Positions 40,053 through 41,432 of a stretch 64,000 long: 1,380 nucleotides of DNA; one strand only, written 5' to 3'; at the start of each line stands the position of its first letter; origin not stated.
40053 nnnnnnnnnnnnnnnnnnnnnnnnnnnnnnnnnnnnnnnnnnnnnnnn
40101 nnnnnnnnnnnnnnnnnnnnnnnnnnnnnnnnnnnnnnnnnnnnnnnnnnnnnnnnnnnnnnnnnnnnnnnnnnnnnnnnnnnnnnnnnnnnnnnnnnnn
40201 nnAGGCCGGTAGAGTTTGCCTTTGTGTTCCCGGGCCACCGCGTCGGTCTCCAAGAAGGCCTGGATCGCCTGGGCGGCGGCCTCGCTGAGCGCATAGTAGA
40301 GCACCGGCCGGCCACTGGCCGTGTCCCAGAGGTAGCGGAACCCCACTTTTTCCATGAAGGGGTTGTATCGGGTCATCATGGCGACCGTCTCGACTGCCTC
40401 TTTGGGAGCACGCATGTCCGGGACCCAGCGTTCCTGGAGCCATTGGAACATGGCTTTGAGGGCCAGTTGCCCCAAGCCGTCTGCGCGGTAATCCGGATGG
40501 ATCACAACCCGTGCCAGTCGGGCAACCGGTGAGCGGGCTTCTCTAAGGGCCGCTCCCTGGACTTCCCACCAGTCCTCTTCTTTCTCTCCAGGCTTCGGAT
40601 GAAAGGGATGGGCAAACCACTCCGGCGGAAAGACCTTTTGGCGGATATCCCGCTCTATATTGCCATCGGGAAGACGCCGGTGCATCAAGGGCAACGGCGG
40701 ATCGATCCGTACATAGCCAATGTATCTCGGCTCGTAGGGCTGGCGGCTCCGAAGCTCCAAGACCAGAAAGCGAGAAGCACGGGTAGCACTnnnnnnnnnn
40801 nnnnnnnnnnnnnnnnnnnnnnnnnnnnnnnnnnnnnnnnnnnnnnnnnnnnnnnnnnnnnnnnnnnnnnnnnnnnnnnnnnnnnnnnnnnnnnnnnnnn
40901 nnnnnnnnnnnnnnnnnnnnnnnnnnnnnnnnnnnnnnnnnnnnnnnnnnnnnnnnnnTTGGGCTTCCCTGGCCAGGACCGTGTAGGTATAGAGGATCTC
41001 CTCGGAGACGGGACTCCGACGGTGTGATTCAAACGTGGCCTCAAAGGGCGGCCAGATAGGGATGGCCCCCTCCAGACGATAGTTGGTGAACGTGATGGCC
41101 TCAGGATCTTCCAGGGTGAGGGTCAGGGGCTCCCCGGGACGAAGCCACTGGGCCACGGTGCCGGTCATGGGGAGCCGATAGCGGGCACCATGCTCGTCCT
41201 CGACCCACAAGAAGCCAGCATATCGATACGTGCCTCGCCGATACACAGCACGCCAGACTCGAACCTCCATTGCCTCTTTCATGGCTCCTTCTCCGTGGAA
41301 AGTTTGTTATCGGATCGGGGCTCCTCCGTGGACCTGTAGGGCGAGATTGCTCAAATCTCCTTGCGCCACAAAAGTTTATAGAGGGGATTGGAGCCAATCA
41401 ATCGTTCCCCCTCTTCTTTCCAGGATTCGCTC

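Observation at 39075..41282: A 735-aa fusion of Zn-ribbon, GNAT-like motif, ABC ATPase and ASCH domain, with no architecture I recognise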

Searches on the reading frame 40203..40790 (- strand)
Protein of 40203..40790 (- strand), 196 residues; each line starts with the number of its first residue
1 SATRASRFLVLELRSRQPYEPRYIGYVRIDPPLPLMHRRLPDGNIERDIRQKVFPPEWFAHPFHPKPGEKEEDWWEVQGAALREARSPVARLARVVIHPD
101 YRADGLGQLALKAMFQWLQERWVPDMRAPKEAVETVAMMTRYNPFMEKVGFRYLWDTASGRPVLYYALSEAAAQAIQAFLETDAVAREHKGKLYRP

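Call 59: search_solved_structures(query=A4, max_evalue=10, show_alignments=5)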
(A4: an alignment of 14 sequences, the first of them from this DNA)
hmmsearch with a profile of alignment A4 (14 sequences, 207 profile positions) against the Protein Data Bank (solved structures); distinct sequences matched with E-value up to 10: 21.
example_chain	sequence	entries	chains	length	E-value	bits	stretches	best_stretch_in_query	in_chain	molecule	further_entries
4my0_A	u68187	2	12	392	0.025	17.3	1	76-135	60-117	GCN5-related N-acetyltransferase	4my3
5isv_A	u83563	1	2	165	0.039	16.8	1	58-145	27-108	Ribosomal-protein-alanine acetyltransferase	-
6yug_A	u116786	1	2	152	0.38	13.5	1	98-131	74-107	Diamine acetyltransferase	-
3pp9_A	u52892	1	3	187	0.6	12.9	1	93-162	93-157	Putative streptothricin acetyltransferase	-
7dai_A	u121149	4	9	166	0.6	12.9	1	98-137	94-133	Serotonin N-acetyltransferase 1, chloroplastic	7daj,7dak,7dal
5kgh_A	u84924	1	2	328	0.64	12.8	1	108-154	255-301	Predicted acetyltransferase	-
3fb3_A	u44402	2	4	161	0.66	12.7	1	98-125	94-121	N-acetyltransferase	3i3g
5jph_A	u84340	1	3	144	0.67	12.7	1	68-158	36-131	Acetyltransferase SACOL1063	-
9j3c_A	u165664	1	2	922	0.69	12.7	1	100-129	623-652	RNA cytidine acetyltransferase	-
5jq4_A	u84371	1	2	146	0.69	12.7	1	68-158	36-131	Acetyltransferase SACOL1063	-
6k5m_A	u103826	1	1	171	0.73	12.6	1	98-137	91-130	Serotonin N-acetyltransferase 1, chloroplastic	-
7mq8_NJ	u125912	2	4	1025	0.73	12.6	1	100-129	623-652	RNA cytidine acetyltransferase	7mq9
5kga_A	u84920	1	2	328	0.73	12.6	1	108-154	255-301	Predicted acetyltransferase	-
5kf1_A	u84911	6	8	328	0.85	12.4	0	108-154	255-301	Predicted acetyltransferase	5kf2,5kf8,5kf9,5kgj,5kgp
1wj9_A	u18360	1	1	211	0.95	12.2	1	29-103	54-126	CRISPR-associated protein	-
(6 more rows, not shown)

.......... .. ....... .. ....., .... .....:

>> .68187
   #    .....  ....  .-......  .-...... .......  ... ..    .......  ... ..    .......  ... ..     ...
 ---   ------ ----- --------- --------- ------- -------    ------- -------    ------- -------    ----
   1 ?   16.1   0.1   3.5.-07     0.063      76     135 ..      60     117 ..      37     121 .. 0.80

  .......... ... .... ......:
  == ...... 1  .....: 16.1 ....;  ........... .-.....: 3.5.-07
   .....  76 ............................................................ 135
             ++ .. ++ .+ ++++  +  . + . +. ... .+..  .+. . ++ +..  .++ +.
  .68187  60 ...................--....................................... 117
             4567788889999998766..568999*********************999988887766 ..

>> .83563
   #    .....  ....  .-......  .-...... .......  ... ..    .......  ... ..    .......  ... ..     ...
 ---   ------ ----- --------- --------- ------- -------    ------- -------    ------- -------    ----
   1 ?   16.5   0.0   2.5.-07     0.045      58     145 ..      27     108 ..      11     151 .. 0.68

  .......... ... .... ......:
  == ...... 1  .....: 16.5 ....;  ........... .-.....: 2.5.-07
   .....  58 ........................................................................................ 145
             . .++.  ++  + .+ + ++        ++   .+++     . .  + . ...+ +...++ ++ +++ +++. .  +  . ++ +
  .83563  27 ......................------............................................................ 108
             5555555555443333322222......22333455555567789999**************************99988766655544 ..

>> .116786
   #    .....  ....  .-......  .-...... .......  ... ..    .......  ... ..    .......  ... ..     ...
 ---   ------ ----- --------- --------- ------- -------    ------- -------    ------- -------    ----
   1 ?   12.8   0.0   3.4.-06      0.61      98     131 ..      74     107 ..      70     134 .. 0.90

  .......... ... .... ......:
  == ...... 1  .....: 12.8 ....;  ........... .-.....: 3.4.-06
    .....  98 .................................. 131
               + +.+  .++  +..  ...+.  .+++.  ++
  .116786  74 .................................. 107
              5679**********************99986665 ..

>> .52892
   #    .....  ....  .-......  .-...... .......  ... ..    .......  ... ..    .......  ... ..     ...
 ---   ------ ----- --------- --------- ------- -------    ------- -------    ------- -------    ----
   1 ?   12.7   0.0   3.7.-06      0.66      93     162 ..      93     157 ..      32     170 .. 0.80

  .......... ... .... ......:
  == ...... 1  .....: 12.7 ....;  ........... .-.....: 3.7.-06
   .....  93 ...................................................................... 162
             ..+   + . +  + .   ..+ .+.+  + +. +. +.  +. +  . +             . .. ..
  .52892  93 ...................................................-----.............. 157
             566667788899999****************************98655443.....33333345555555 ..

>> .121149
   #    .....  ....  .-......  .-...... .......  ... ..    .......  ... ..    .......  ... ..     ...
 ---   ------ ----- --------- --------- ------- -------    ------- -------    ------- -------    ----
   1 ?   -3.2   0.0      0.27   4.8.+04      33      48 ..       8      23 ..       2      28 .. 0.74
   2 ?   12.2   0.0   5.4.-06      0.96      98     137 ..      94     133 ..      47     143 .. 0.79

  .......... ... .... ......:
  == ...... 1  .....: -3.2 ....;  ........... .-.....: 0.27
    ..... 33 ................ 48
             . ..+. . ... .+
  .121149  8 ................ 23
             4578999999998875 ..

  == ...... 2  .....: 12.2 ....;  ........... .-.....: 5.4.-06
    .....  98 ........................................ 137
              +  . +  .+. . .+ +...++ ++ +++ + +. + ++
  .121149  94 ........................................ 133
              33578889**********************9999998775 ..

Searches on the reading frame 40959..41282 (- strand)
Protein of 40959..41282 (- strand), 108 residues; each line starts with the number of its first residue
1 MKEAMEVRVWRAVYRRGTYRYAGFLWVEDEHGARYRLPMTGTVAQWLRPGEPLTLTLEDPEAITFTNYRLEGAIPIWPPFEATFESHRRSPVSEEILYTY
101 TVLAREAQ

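Call 45: search_solved_structures(query=A3, max_evalue=10, show_alignments=0)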
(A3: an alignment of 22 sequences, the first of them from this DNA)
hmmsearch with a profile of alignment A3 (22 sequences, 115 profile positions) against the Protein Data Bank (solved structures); distinct sequences matched with E-value up to 10: 1.
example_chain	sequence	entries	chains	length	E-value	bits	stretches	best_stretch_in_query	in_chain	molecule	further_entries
9t8y_A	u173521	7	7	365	0.19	15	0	63-85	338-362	F-box/WD repeat-containing protein 1A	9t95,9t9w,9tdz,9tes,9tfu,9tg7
